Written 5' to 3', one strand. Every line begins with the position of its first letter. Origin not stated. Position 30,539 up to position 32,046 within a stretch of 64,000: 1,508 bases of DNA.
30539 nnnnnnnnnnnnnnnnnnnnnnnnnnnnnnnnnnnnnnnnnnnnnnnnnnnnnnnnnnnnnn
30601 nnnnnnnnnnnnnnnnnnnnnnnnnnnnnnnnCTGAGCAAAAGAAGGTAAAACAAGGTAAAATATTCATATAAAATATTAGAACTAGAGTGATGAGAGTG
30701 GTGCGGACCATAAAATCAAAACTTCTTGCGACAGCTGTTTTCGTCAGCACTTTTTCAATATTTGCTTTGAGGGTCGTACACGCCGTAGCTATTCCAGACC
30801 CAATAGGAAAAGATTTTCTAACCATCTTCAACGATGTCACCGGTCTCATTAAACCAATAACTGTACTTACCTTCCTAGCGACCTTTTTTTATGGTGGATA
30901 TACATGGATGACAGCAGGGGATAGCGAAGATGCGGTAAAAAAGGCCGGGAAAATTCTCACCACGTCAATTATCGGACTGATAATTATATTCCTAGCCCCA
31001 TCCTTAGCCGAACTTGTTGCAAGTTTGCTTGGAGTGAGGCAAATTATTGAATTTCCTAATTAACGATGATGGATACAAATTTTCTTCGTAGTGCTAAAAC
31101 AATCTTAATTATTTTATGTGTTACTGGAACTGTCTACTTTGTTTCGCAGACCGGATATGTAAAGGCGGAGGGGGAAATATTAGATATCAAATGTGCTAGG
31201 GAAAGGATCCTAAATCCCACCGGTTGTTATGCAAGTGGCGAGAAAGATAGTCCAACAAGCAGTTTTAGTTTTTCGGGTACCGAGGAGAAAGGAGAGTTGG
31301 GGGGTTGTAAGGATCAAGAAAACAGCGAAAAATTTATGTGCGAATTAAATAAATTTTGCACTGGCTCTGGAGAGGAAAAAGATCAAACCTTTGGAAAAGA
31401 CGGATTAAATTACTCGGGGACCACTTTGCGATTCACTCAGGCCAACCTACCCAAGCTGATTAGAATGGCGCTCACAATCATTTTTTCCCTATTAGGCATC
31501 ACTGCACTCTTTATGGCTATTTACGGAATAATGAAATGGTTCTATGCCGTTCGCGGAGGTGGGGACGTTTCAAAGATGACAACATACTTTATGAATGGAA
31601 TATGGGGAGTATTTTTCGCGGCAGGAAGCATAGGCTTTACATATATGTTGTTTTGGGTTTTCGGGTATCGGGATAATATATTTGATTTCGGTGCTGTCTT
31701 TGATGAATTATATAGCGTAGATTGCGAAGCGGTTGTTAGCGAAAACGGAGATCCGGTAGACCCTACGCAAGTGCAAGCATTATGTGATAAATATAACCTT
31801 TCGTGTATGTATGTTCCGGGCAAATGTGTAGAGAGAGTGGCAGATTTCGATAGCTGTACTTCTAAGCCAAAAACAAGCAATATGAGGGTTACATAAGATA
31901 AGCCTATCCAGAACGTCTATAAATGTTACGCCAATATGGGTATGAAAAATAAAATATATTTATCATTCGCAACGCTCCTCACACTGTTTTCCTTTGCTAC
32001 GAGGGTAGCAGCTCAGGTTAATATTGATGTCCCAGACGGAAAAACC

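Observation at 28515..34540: Six tandem paralogs share only a C-terminal VirB2/TrbC-like TM hairpin and have hypervariable Cys-rich ectodomains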

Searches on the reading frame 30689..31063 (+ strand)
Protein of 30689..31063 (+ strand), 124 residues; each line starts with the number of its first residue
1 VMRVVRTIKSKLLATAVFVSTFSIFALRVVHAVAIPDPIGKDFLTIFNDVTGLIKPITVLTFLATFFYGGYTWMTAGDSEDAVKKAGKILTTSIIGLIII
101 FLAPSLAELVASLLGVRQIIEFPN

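Call 3: search_protein_families(library=pfam, proteins=[window:30689-31063:+], max_evalue=1)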
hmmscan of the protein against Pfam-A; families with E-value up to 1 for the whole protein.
window:30689-31063:+ (124 aa): 4 families
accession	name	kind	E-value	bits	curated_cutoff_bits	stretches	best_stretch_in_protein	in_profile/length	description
PF18895.5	T4SS_pilin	-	2e-11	44.2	26.6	1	45-109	7-70/71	Type IV secretion system pilin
PF04956.18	TrbC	-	0.00012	22.7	27.9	1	8-108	6-96/98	TrbC/VIRB2 pilin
PF01788.22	PsbJ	-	0.024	15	30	1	52-72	13-33/39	PsbJ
PF09163.16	Form-deh_trans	-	0.95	9.8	22.1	0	52-77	10-35/44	Formate dehydrogenase N, transmembrane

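Call 4: search_protein_families(library=ncbifam, proteins=[window:30689-31063:+], max_evalue=1)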
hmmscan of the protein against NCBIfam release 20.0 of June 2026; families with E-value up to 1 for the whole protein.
window:30689-31063:+ (124 aa): 4 families
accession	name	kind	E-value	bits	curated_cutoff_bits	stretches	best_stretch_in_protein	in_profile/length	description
NF045849.1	ICE_MMCAP2_0565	equivalog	0.0014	18.3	40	1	51-112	14-78/80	Mbov_0395 family pilin-like conjugal transfer protein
NF046089.1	CD3337_EF1877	subfamily_domain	0.021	13.6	120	1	11-104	93-190/450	CD3337/EF1877 family mobilome membrane protein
TIGR04127.1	flavo_near_exo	equivalog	0.031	14.4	35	1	12-68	76-132/136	exosortase F system-associated membrane protein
TIGR02862.1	spore_BofA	subfamily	0.039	14.3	53.35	0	15-64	12-64/83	pro-sigmaK processing inhibitor BofA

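Call 11: find_encoding_contigs(protein=window:30689-31063:+, flank=10000, max_places=6)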
Protein window:30689-31063:+ (124 aa): no gene with exactly this product is on record in the collection.

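Call 12: find_homologous_proteins(query=window:30689-31063:+, max_evalue=0.001)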
Query window:30689-31063:+ (124 aa): 1 proteins with E <= 0.001 among 28 candidates.
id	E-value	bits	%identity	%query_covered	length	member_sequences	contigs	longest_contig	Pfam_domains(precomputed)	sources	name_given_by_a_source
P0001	4.4e-68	244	99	98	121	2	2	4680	PF18895.6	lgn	-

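Call 14: find_encoding_contigs(protein=P0001, flank=10000, max_places=6)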
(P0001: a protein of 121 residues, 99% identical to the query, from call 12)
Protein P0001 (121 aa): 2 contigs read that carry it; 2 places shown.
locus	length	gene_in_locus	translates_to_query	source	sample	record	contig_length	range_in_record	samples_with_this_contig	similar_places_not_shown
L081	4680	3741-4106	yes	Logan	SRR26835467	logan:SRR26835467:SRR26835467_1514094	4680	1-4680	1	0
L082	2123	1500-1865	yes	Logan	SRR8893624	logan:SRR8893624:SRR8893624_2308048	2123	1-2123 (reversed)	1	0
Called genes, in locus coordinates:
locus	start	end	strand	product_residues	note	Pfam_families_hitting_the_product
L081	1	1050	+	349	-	?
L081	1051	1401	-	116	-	PF02590:SPOUT_MTase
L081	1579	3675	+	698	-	-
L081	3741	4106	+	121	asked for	PF18895:T4SS_pilin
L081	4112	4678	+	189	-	?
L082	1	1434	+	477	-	?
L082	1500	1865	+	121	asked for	PF18895:T4SS_pilin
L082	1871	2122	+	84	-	?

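Call 29: search_solved_structures(query=window:30689-31063:+, max_evalue=10, show_alignments=2)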
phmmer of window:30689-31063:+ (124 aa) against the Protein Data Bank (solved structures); distinct sequences matched with E-value up to 10: 2.
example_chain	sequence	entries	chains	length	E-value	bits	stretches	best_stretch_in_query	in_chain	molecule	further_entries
7vd5_J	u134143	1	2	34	0.15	15.4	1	51-74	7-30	Photosystem II reaction center protein J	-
6j3y_J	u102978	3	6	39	0.18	15.1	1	51-74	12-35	Photosystem II reaction center protein J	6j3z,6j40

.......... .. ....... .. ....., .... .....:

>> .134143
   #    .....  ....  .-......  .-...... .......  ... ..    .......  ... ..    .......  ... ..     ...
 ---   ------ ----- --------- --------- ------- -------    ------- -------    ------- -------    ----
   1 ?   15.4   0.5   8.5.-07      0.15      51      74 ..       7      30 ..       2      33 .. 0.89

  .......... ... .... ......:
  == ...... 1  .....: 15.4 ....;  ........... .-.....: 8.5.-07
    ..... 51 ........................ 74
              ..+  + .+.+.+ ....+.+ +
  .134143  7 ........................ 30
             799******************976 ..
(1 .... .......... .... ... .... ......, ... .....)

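Call 57: find_homologous_proteins(query=A1, max_evalue=0.001)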
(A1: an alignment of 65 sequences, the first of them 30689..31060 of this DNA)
Query A1 (65 sequences) (124 aa, profile of the alignment): 8 proteins with E <= 0.001 among 8000 candidates.
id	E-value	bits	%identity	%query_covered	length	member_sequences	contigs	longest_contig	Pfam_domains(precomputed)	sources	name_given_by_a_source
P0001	1.1e-35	140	99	98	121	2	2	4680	PF18895.6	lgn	-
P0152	1.1e-21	95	32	65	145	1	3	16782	PF18895.6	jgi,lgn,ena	jgi:hypothetical protein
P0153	1.9e-11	62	36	9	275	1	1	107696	-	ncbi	-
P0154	2.2e-10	59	26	28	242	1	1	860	PF18895.6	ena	-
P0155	2.0e-9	56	-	-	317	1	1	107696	-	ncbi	-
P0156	1.3e-5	43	-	-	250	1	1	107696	-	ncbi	-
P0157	1.7e-5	43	29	31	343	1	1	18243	-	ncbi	-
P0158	1.4e-4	40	35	14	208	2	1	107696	-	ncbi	-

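Call 58: find_encoding_contigs(protein=P0155, flank=10000, max_places=3)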
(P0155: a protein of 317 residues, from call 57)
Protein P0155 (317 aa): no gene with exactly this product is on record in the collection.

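Call 59: find_encoding_contigs(protein=P0157, flank=10000, max_places=3)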
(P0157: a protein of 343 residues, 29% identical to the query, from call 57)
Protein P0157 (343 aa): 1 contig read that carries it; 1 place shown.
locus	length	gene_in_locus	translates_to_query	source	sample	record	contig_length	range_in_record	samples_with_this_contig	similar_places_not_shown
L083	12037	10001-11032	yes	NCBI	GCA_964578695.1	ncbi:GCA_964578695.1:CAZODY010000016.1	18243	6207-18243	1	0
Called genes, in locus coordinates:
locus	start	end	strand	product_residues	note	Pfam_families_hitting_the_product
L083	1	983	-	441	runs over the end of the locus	PF01041:DegT_DnrJ_EryC1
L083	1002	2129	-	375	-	PF00712:DNA_pol3_beta, PF02767:DNA_pol3_beta_2, PF02768:DNA_pol3_beta_3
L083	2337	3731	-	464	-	PF11638:DnaA_N, PF00308:Bac_DnaA, PF01695:IstB_IS21, PF13401:AAA_22 (faint), PF08299:Bac_DnaA_C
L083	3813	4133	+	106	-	PF01809:YidD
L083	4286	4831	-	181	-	PF01726:LexA_DNA_bind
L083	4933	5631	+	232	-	PF12844:HTH_19, PF13413:HTH_25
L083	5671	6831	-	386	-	PF00226:DnaJ, PF01556:DnaJ_C, PF00684:DnaJ_CXXCXGXG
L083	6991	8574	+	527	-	PF00009:GTP_EFTU, PF00025:Arf (weak), PF00071:Ras (weak), PF01926:MMR_HSR1, PF02421:FeoB_N (weak), PF10662:PduV-EutP (weak), PF22042:EF-G_D2, PF11987:IF-2, +4 more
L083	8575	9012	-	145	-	PF02590:SPOUT_MTase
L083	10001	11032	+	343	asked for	-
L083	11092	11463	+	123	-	PF18895:T4SS_pilin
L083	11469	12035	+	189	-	?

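Call 60: find_encoding_contigs(protein=P0152, flank=10000, max_places=3)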
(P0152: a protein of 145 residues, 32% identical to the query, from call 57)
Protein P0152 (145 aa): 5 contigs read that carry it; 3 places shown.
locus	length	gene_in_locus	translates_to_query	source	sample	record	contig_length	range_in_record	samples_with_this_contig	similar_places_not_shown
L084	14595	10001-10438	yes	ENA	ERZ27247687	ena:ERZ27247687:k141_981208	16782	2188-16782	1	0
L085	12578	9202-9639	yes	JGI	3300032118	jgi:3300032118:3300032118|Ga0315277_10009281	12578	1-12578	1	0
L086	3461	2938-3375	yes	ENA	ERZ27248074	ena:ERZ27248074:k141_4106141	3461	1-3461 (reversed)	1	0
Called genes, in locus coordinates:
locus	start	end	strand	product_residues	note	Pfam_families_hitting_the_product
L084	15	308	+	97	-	-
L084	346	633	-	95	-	PF11950:DUF3467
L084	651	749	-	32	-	-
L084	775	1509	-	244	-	-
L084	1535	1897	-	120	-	-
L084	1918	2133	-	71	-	-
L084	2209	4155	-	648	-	PF00012:HSP70, PF06723:MreB_Mbl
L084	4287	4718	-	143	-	PF00011:HSP20, PF17886:ArsA_HSP20 (weak)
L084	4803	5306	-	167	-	PF01025:GrpE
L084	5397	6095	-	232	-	PF01628:HrcA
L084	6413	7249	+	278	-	-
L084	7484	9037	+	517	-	PF01145:Band_7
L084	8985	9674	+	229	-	-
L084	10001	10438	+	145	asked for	PF18895:T4SS_pilin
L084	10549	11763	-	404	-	PF00579:tRNA-synt_1b, PF22421:SYY_C-terminal, PF01479:S4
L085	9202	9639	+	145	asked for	PF18895:T4SS_pilin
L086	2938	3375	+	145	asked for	PF18895:T4SS_pilin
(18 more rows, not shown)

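Call 76: predict_structure(alignment_id=A2)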
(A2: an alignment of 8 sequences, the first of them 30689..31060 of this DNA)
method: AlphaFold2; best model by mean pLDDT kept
length: 124 residues; sequences in the alignment: 8
mean_pLDDT: 74.9   pTM: 0.43
mean pLDDT of the five models: 74.9, 71.4, 70.7, 70.1, 66.5
residues with pLDDT >= 90: 0; 70-90: 89; 50-70: 32; < 50: 3
segments of 3 or more residues with pLDDT < 50: none
pLDDT, mean of each block of 10 residues (from residue 1): 71 76 71 54 62 76 84 85 87 85 84 73 55
secondary structure, 60 per line:
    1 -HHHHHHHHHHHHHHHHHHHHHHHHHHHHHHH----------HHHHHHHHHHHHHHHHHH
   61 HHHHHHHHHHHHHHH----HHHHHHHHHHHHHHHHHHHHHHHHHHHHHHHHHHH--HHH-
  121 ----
elements in order: H2-32 H43-75 H80-114

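Call 79: fold_search(model_id=the predicted structure, library=pdb)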
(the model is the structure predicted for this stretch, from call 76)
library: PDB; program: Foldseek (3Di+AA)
matches with E <= 10: 122; with E <= 0.001: 0
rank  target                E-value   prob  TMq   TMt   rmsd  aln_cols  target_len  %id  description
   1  6cnn_A                7.5e-01  0.60  0.48  0.18  13.0       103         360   17  Cryo-EM structure of the human SK4/calmodulin channel complex in the Ca2+ bound state I (released 2018-05-02)
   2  7l2v_A                1.1e+00  0.28  0.36  0.11   8.8       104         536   18  cryo-EM structure of RTX-bound minimal TRPV1 with NMDG at state b (released 2021-09-22)
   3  7mz5_A                1.4e+00  0.23  0.36  0.13   8.8       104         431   18  Cryo-EM structure of RTX-bound full-length TRPV1 in C2 state (released 2021-09-22)
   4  7l2i_A                1.4e+00  0.21  0.36  0.11   8.7       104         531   18  Cryo-EM structure of full-length TRPV1 at pH6a state (released 2021-09-22)
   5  7l2p_D                1.5e+00  0.23  0.36  0.11   8.3       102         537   19  cryo-EM structure of unliganded minimal TRPV1 (released 2021-09-22)
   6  7lpe_A                1.5e+00  0.21  0.36  0.12   8.8       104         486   18  Cryo-EM structure of full-length TRPV1 with capsaicin at 48 degrees Celsius, in an open state, class 1 (released 2021-07-28)
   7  8u30_A                1.5e+00  0.21  0.37  0.11   8.5       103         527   18  TRPV1 in nanodisc bound with diC8-PIP2 in the closed state (released 2024-05-08)
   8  7l2u_C                1.5e+00  0.21  0.37  0.11   8.7       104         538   18  cryo-EM structure of DkTx-bound minimal TRPV1 in open state (released 2021-09-22)
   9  7l2r_B                1.6e+00  0.20  0.37  0.10   8.7       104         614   18  Cryo-EM structure of DkTx-bound minimal TRPV1 at the pre-open state (released 2021-09-22)
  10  7l2m_A                1.7e+00  0.23  0.37  0.13   7.8        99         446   18  Cryo-EM structure of DkTx/RTX-bound full-length TRPV1 (released 2021-09-22)
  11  7mza_A                1.7e+00  0.20  0.36  0.10   8.7       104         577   18  Cryo-EM structure of minimal TRPV1 with 2 bound RTX in adjacent pockets (released 2021-09-22)
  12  8t3m_A                1.8e+00  0.20  0.37  0.18   8.3       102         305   19  TRPV1 in nanodisc bound with 3 LPA molecules (released 2024-05-08)
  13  7l2n_A                1.8e+00  0.20  0.36  0.13   8.8       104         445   18  Cryo-EM structure of RTX-bound full-length TRPV1 in C1 state (released 2021-09-22)
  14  7rqv_A                1.8e+00  0.18  0.35  0.10   8.7       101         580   18  Cryo-EM structure of the full-length TRPV1 with RTx at 4 degrees Celsius, in an intermediate-closed state, class II (released 2022-06-01)
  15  8t3l_C                1.9e+00  0.18  0.36  0.18   9.0       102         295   19  TRPV1 in nanodisc bound with 2 LPA molecules in neighboring monomers (released 2024-05-08)
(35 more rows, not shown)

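Call 89: search_solved_structures(query=A1, max_evalue=10, show_alignments=3)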
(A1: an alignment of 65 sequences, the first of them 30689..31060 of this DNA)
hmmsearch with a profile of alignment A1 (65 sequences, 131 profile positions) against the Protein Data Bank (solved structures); distinct sequences matched with E-value up to 10: 3.
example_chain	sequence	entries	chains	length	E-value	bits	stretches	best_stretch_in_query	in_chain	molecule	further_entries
7zm5_A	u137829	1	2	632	0.29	14.5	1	38-95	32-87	Attachment glycoprotein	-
6gcs_J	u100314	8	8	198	0.81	13.1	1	43-104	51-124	NUJM SUBUNIT | Subunit NUJM of NADH:Ubiquinone Oxidoreductase (Complex I)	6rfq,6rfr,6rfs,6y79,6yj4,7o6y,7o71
7b0n_Y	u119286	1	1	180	3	11.2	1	43-104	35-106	Complex I-B14.7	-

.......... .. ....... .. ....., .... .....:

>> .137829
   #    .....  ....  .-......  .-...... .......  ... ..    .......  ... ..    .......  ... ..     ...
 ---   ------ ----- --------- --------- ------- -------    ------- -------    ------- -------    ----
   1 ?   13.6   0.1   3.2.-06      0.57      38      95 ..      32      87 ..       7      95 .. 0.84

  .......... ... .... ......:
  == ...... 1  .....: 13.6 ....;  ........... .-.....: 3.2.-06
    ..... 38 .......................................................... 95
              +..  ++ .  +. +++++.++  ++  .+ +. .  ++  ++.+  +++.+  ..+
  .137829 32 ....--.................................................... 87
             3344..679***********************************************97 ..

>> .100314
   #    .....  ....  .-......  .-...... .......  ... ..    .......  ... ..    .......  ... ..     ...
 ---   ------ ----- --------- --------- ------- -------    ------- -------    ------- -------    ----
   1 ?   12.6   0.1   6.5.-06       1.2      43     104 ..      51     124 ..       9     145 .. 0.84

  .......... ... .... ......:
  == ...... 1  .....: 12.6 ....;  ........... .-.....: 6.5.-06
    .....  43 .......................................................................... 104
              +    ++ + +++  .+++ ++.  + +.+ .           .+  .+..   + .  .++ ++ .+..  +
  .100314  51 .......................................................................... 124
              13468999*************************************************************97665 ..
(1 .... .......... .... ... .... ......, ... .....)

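Call 106: find_encoding_contigs(protein=P0158, flank=10000, max_places=6)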
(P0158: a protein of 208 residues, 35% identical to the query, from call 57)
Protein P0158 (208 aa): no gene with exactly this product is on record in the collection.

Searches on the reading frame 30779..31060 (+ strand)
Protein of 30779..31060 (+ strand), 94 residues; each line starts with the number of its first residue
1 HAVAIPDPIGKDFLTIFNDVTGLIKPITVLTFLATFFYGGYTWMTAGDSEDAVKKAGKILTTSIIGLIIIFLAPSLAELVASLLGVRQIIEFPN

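Call 49: search_protein_representatives(protein=window:30779-31060:+)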
Query: 94 residues. Proteins with E-value up to 0.001 (for the whole library): 3449; up to 1e-10: 52; up to 1e-30: 1. The best 150 are listed.
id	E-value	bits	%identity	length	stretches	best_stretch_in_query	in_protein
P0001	1.9e-53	194.3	100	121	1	1-94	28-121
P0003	7.6e-30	118.9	29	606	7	11-82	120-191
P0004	4.2e-24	100.5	34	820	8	29-77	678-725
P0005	6.4e-24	99.9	33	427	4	16-83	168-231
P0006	1.4e-20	89.2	47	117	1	2-92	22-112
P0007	7.4e-20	86.9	51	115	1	3-87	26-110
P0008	9.1e-18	80.2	50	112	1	2-89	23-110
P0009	4.6e-17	78.0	37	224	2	24-83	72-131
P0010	9.6e-17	76.9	32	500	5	20-84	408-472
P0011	2.4e-16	75.7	43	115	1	2-92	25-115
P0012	9.8e-16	73.7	33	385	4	32-82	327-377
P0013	1.5e-15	73.1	39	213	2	23-85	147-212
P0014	2.5e-15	72.4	40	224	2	12-85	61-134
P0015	3.1e-15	72.1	44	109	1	6-87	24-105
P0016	3.6e-15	71.9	47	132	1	15-88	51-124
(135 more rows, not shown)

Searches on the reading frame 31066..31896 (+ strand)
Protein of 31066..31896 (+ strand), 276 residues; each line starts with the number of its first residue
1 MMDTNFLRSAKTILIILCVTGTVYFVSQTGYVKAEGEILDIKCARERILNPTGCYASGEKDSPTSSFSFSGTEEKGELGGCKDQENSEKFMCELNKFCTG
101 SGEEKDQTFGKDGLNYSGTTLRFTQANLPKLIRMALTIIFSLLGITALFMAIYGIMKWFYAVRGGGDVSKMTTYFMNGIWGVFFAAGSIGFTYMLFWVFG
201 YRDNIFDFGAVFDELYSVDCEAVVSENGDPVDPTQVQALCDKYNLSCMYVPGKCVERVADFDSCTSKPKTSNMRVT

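Call 3: search_protein_families(library=pfam, proteins=[window:31066-31896:+], max_evalue=1)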
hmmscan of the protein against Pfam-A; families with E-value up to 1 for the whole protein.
window:31066-31896:+ (276 aa): 2 families
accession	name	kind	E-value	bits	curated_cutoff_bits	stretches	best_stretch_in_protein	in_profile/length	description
PF25641.1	Head_fiber_dimeric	-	0.2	12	30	1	23-42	34-53/61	Head fiber dimeric protein-like domain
PF18895.5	T4SS_pilin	-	0.44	11.1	26.6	1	127-182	4-55/71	Type IV secretion system pilin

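Call 4: search_protein_families(library=ncbifam, proteins=[window:31066-31896:+], max_evalue=1)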
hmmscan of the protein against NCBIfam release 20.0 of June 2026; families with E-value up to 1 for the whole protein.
window:31066-31896:+ (276 aa): 0 families
